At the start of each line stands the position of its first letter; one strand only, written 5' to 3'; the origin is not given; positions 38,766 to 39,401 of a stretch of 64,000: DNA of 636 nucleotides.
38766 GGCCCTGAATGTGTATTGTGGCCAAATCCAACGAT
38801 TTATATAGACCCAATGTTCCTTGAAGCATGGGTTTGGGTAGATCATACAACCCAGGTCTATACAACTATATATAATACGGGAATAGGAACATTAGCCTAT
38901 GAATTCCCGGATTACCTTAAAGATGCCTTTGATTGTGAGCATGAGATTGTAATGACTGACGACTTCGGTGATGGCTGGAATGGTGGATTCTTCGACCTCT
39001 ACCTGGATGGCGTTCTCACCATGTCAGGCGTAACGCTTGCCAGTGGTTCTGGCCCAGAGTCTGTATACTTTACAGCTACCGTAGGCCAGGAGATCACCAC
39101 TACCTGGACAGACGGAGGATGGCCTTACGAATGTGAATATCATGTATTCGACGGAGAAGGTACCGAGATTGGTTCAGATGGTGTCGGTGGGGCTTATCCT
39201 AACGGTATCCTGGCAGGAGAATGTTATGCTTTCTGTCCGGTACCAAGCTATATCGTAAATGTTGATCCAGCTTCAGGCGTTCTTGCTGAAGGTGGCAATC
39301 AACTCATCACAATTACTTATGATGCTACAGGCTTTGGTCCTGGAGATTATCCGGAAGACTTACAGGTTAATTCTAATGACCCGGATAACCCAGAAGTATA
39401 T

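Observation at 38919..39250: Domain-swap slot 2: three unrelated modules (GEVED, 'GDGWNGG', NIDO-like) occupy the same scaffold position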

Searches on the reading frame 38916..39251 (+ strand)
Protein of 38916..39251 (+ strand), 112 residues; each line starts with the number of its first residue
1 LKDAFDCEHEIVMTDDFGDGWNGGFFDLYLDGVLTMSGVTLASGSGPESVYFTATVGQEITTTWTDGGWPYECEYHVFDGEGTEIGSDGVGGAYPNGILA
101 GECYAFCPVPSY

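Call 8: search_protein_families(library=pfam, proteins=[window:38916-39251:+], max_evalue=10)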
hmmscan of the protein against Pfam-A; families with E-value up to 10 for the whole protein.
seq(112 aa): 0 families

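Call 9: search_solved_structures(query=window:38916-39251:+, max_evalue=10, show_alignments=3)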
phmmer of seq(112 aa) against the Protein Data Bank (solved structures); distinct sequences matched with E-value up to 10: 3.
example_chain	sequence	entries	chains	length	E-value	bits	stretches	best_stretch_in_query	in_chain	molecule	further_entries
7rxc_K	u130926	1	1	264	0.036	17.5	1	25-68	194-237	ER lumen protein-retaining receptor 2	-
21ap_A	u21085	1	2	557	0.73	13.3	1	24-71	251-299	Beta-xylosidase C-terminal Concanavalin A-like domain-containing protein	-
9qgl_2A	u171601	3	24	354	0.93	12.9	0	51-93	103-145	Phage tail sheath family protein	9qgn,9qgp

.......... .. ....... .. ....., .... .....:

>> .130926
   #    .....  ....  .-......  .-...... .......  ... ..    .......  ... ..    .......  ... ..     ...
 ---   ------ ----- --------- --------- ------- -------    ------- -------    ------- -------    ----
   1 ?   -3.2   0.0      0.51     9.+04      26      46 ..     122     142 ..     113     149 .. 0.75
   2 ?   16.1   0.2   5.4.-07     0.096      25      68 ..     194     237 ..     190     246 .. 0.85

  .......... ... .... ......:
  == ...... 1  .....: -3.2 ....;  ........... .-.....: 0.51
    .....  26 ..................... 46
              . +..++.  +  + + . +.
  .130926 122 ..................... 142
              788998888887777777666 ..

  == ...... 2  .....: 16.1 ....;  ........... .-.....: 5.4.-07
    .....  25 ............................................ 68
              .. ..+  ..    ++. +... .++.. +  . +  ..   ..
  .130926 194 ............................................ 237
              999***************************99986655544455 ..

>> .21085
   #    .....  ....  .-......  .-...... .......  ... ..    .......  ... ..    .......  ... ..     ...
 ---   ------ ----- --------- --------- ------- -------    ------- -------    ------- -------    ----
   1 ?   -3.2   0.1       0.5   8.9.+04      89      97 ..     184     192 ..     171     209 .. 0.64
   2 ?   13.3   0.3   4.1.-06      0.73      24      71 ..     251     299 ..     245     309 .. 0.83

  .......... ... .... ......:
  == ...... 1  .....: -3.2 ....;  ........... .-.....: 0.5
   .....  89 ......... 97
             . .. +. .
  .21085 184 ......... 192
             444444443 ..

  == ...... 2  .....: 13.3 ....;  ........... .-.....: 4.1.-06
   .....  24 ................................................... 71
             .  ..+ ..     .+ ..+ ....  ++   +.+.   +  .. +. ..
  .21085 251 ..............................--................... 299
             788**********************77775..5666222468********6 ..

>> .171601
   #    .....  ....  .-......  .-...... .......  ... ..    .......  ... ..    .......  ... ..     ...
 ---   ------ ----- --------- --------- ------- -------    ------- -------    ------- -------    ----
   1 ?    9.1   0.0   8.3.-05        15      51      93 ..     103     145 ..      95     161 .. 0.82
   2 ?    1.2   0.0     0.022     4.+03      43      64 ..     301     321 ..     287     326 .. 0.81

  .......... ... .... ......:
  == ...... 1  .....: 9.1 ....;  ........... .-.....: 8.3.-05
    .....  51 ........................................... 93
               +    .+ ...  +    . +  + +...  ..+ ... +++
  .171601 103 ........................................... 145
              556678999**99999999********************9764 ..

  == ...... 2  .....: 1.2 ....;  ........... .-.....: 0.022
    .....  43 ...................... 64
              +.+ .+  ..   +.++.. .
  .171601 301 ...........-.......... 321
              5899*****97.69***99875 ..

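Call 21: search_protein_representatives(protein=window:38916-39251:+)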
Query: 112 residues. Proteins with E-value up to 0.001 (for the whole library): 1298; up to 1e-10: 450; up to 1e-30: 39. The best 150 are listed.
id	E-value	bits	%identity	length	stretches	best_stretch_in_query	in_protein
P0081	1.1e-85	300.5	48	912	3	6-108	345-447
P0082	6.3e-82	288.4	46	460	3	7-108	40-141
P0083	1.0e-81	287.7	43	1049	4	5-105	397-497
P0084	3.1e-77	273.2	51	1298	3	6-105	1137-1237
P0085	1.0e-76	271.5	51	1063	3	6-104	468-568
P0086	5.5e-61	220.7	89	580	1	2-112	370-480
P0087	7.1e-59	213.8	56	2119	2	6-110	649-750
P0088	5.8e-58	210.9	45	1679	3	7-105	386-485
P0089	3.5e-54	198.7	55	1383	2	7-103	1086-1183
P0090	1.5e-51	190.2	51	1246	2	7-111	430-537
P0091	1.0e-50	187.5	46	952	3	7-111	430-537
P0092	4.8e-49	182.1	34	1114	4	7-110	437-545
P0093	6.1e-46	172.0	52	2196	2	6-103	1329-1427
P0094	1.9e-45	170.4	46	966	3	6-84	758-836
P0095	1.8e-44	167.2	41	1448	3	7-100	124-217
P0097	9.7e-43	161.7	47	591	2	6-108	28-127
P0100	3.6e-39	150.1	40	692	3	5-109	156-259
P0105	1.1e-36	142.0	44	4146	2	5-109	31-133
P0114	1.8e-32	128.5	39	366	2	5-110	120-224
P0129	1.6e-28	115.7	28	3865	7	7-99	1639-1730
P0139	7.9e-27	110.2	41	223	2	6-109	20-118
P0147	1.5e-25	106.1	46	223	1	3-108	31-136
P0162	3.6e-24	101.6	46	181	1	7-108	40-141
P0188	2.5e-22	95.7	22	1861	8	3-90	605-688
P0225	7.9e-19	84.4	43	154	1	3-110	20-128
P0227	8.5e-19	84.3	29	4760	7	7-108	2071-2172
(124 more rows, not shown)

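Call 25: search_protein_families(library=pfam, proteins=[P0082, P0081, P0097, P0139, P0147, P0225, P0162, P0085, P0100, P0114], max_evalue=0.01)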
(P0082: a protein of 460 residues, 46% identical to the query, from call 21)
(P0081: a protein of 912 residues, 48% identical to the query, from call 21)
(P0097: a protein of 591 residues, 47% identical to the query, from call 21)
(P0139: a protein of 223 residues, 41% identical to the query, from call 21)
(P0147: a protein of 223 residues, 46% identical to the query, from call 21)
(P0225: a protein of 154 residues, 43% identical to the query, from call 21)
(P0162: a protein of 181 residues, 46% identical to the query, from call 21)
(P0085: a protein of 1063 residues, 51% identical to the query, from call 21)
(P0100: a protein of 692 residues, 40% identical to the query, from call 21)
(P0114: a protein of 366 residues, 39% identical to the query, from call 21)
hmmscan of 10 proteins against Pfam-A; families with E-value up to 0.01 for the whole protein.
P0082 (460 aa): 2 families
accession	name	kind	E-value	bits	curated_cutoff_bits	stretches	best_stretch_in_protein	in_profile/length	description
PF07653.23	SH3_2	-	2.3e-06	27.6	21.8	0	79-105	10-37/55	Variant SH3 domain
PF13860.13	FlgD_ig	-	0.00027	21.3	27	0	88-131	7-50/79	FlgD Ig-like domain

P0081 (912 aa): 1 family
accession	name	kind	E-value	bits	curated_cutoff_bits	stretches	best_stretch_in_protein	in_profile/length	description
PF07653.23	SH3_2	-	3.7e-06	27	21.8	0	494-546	10-51/55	Variant SH3 domain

P0097 (591 aa): 1 family
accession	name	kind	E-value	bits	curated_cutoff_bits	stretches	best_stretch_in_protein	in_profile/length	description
PF00629.30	MAM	-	1.2e-19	71.1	26.4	1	263-423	2-154/158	MAM domain, meprin/A5/mu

P0139 (223 aa): 1 family
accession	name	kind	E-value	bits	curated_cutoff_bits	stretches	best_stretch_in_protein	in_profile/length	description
PF14310.12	Fn3-like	-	0.0096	16.5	25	0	53-87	27-60/71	Fibronectin type III-like domain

P0147 (223 aa): 1 family
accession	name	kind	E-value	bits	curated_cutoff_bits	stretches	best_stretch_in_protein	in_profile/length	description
PF18962.6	Por_Secre_tail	-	6.7e-12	46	27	1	152-222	1-75/75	Secretion system C-terminal sorting domain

P0225 (154 aa): 0 families

P0162 (181 aa): 1 family
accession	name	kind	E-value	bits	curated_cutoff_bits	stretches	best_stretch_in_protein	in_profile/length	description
PF18203.6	IPTL-CTERM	-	3.6e-05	24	20.8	1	146-172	2-28/28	IPTL-CTERM motif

P0085 (1063 aa): 0 families

P0100 (692 aa): 1 family
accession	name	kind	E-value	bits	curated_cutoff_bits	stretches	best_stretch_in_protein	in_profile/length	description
PF04151.21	PPC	-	1.6e-06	29.3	25.9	1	528-600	1-70/70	Bacterial pre-peptidase C-terminal domain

P0114 (366 aa): 1 family
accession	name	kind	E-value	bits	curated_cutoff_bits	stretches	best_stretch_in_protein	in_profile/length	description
PF00041.27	fn3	-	4.2e-07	30.5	25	1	223-303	2-81/84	Fibronectin type III domain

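Call 26: search_protein_families(library=ncbifam, proteins=[P0082], max_evalue=0.1)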
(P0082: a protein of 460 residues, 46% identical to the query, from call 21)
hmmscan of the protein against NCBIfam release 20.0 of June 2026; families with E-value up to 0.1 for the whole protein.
P0082 (460 aa): 2 families
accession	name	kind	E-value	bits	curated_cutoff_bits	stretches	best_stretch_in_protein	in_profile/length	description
TIGR02609.1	doc_partner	hypoth_equivalog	0.022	15.1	55.9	0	296-313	21-38/74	putative addiction module antidote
TIGR04363.1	LD_lanti_pre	subfamily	0.065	13.2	30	0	141-155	11-25/37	FxLD family lanthipeptide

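Call 42: predict_structure(alignment_id=A2)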
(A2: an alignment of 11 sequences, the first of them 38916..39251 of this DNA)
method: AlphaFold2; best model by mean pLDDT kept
length: 112 residues; sequences in the alignment: 11
mean_pLDDT: 91.5   pTM: 0.84
mean pLDDT of the five models: 91.5, 91.1, 90.7, 90.8, 89.0
residues with pLDDT >= 90: 85; 70-90: 20; 50-70: 5; < 50: 2
segments of 3 or more residues with pLDDT < 50: none
pLDDT, mean of each block of 10 residues (from residue 1): 77 92 96 97 90 96 94 94 95 94 88 56
secondary structure, 60 per line:
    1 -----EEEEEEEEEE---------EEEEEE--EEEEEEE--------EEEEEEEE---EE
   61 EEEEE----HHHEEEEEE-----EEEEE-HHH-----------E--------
elements in order: E6-15 E25-30 E33-39 E48-55 E59-65 E73-78 E84-88

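Call 48: fold_search(model_id=the predicted structure, library=pdb)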
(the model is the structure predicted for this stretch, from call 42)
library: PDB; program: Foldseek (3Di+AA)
matches with E <= 10: 783; with E <= 0.001: 0
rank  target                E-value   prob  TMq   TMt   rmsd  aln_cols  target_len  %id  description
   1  4xoh_C                6.9e-02  0.85  0.37  0.20   5.2        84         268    5  Mechanistic insights into anchorage of the contractile ring from yeast to humans (released 2015-07-15)
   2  6yf6_A                9.6e-02  0.99  0.46  0.38   3.1        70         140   10  EclA C-terminal domain; sugar-binding protein (released 2021-04-07)
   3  3aro                  1.1e-01  0.41  0.27  0.08   7.0        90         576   14  Crystal Structure Analysis of Chitinase A from Vibrio harveyi with novel inhibitors - apo structure (released 2011-04-20)
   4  9bei_B                1.2e-01  0.60  0.35  0.33   7.9        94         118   11  Cryo-EM structure of synthetic claudin-4 complex with Clostridium perfringens enterotoxin C-terminal domain, sFab COP- (released 2024-04-24)
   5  2c3w_A                1.2e-01  0.38  0.32  0.36  10.1       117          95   18  Structure of CBM25 from Bacillus halodurans amylase in complex with maltotetraose (released 2005-10-17)
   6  8k6t                  1.3e-01  0.51  0.39  0.36  16.9       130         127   21  The minor pilin structure of FctB3 in Streptococcus (released 2023-12-06)
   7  2c3w_D                1.3e-01  0.41  0.33  0.38   9.4       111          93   16  Structure of CBM25 from Bacillus halodurans amylase in complex with maltotetraose (released 2005-10-17)
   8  1wck                  1.5e-01  0.75  0.36  0.31   4.7        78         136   14  Crystal structure of the C-terminal domain of BclA, the major antigen of the exosporium of the Bacillus anthracis spore. (released 2005-10-25)
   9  9bz4_C                1.5e-01  0.30  0.31  0.11   7.8       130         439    8  Crystal structure of the C2 and GAP domains of human p120RasGAP (released 2025-01-22)
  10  9bz4_D                1.5e-01  0.30  0.31  0.12   7.2       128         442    8  Crystal structure of the C2 and GAP domains of human p120RasGAP (released 2025-01-22)
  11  8pdz_A                1.6e-01  0.82  0.36  0.36   4.0        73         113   12  Recombinant Ena3A L-Type endospore appendages (released 2023-11-08)
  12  6yf6_B                1.7e-01  0.96  0.45  0.37   3.3        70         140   10  EclA C-terminal domain; sugar-binding protein (released 2021-04-07)
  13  4qb2                  2.0e-01  0.90  0.40  0.35   3.5        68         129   16  Structure of CBM35 in complex with glucuronic acid (released 2014-10-08)
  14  1eth_A                2.0e-01  0.72  0.36  0.12   5.9        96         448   11  TRIACYLGLYCEROL LIPASE/COLIPASE COMPLEX (released 1996-12-07)
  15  2kl6_MODEL_1_A        2.1e-01  0.92  0.40  0.42   3.2        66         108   21  Solution NMR structure of the CARDB domain of PF1109 from Pyrococcus furiosus. Northeast Structural Genomics C (released 2009-08-25)
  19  9bz4_A                2.4e-01  0.23  0.29  0.11   8.1       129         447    8  Crystal structure of the C2 and GAP domains of human p120RasGAP (released 2025-01-22)
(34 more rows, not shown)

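Call 54: list_cluster_members(proteins=[P0081, P0082, P0084, P0087, P0092, P0105, P0129, P0188, P0227, P0097])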
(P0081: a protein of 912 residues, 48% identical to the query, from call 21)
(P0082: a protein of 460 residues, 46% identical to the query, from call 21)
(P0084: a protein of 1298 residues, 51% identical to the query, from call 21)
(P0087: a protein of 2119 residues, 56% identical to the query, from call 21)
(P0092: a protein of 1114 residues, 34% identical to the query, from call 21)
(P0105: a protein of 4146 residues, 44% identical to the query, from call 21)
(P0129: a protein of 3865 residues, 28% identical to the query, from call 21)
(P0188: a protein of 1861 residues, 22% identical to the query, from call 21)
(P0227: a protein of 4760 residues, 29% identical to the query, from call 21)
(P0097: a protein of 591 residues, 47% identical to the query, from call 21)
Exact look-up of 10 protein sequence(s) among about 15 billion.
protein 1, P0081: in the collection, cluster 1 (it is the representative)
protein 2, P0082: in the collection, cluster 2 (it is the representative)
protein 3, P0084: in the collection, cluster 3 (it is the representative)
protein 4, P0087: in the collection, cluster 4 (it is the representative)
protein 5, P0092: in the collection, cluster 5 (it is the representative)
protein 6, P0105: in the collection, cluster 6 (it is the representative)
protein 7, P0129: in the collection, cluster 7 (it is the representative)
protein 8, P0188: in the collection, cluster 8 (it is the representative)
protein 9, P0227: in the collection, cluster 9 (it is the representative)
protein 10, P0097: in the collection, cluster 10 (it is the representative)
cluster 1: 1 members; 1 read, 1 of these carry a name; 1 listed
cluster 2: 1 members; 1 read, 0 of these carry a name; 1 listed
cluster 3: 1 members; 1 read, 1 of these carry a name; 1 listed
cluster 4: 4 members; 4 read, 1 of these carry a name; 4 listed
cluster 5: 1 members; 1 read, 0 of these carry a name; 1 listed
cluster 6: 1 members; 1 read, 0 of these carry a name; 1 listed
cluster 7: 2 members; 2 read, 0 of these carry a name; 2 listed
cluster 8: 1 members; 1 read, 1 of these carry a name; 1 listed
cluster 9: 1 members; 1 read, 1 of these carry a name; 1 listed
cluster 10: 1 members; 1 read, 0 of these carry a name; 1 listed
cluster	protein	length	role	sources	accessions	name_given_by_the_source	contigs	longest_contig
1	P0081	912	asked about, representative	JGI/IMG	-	hypothetical protein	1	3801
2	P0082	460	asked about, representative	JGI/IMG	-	-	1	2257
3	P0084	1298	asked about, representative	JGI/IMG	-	hypothetical protein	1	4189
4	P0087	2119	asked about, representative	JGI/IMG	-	-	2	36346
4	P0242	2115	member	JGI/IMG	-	hypothetical protein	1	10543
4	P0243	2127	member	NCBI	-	-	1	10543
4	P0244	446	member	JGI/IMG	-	-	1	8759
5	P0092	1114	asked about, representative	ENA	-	-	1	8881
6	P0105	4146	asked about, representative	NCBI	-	-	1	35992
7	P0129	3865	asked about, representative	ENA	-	-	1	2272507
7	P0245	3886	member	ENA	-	-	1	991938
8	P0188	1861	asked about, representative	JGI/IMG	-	Fibronectin type III domain.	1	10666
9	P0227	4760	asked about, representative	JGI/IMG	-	hypothetical protein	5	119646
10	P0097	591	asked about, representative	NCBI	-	-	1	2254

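Call 67: fold_search(model_id=the predicted structure, library=viral)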
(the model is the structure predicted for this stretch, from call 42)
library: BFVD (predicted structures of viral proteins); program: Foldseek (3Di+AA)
matches with E <= 10: 931; with E <= 0.001: 4
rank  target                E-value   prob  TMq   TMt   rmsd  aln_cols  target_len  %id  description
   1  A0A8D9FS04            1.4e-06  1.00  0.66  0.06   2.4        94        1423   34  Putative signaling protein [uncultured marine phage]
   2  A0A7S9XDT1            2.5e-05  1.00  0.75  0.15   2.5       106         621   15  Uncharacterized protein [Virus NIOZ-UU157]
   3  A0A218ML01            9.7e-05  1.00  0.66  0.08   3.2       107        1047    9  Putative peptidase [uncultured virus]
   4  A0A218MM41            1.2e-04  1.00  0.68  0.11   6.6       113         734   17  Secretion system C-terminal sorting domain-containing protein [uncultured virus]
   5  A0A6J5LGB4            1.9e-02  0.99  0.44  0.33   3.9        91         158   11  Uncharacterized protein [uncultured Caudovirales phage]
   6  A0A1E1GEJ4            2.6e-02  0.87  0.31  0.16   4.5        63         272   22  (no name in the UniProt tables at hand)
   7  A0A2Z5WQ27            2.6e-02  0.85  0.38  0.16   8.9       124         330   14  (no name in the UniProt tables at hand)
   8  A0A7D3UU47            2.9e-02  1.00  0.55  0.20   3.6       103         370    6  Caspase [Fadolivirus FV1/VV64]
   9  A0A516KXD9            4.1e-02  0.95  0.49  0.39   7.1       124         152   14  (no name in the UniProt tables at hand)
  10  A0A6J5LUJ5            4.6e-02  0.90  0.41  0.32   4.8        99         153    8  Uncharacterized protein [uncultured Caudovirales phage]
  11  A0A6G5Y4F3            5.4e-02  0.89  0.36  0.12   4.6        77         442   14  (no name in the UniProt tables at hand)
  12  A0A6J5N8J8            6.4e-02  0.20  0.22  0.15  13.5       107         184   12  C1q domain containing protein [uncultured Caudovirales phage]
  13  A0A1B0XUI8            7.5e-02  0.99  0.44  0.49   2.9        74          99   16  (no name in the UniProt tables at hand)
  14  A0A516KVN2            8.4e-02  0.89  0.36  0.10   4.9        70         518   16  (no name in the UniProt tables at hand)
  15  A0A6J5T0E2            8.9e-02  0.98  0.46  0.31   3.5        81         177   17  Collagen triple helix repeat [uncultured Caudovirales phage]
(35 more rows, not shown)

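Call 74: search_protein_families(library=pfam, alignment_id=A4, max_evalue=0.0001)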
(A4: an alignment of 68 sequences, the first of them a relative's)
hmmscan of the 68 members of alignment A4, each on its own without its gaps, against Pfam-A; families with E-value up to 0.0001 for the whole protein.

A. member 1, P0081 (912 aa): 1 family
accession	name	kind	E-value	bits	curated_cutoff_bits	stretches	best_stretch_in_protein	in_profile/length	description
PF07653.23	SH3_2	-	3.7e-06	27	21.8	0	494-546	10-51/55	Variant SH3 domain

B. families by the number of members that match (of 68 scanned): 33 families (the first 25 are shown)
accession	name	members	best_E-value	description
PF18962.6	Por_Secre_tail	21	3.2e-14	Secretion system C-terminal sorting domain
PF00041.27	fn3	17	5.2e-29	Fibronectin type III domain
PF13620.12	CarboxypepD_reg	5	6.5e-13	Carboxypeptidase regulatory-like domain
PF16656.11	Pur_ac_phosph_N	5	6.8e-10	Purple acid Phosphatase, N-terminal domain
PF13860.13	FlgD_ig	4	2.5e-10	FlgD Ig-like domain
PF23759.1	GBD_T9SS_assoc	3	5.6e-11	Galactose binding domain-like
PF20009.4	GEVED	2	2.5e-18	GEVED domain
PF02412.23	TSP_3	2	2.3e-07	Thrombospondin type 3 repeat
PF18203.6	IPTL-CTERM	2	2.7e-07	IPTL-CTERM motif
PF07653.23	SH3_2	2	2.3e-06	Variant SH3 domain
PF13585.12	CHU_C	2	1.1e-05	CHU_C Type IX secretion signal domain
PF18483.9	Lectin_L-type_dom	1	3.6e-39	Legume lectin beta-barrel domain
PF13385.13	Laminin_G_3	1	2.1e-21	Concanavalin A-like lectin/glucanases superfamily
PF00629.30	MAM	1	1.2e-19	MAM domain, meprin/A5/mu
PF10102.14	DUF2341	1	7e-16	Domain of unknown function (DUF2341)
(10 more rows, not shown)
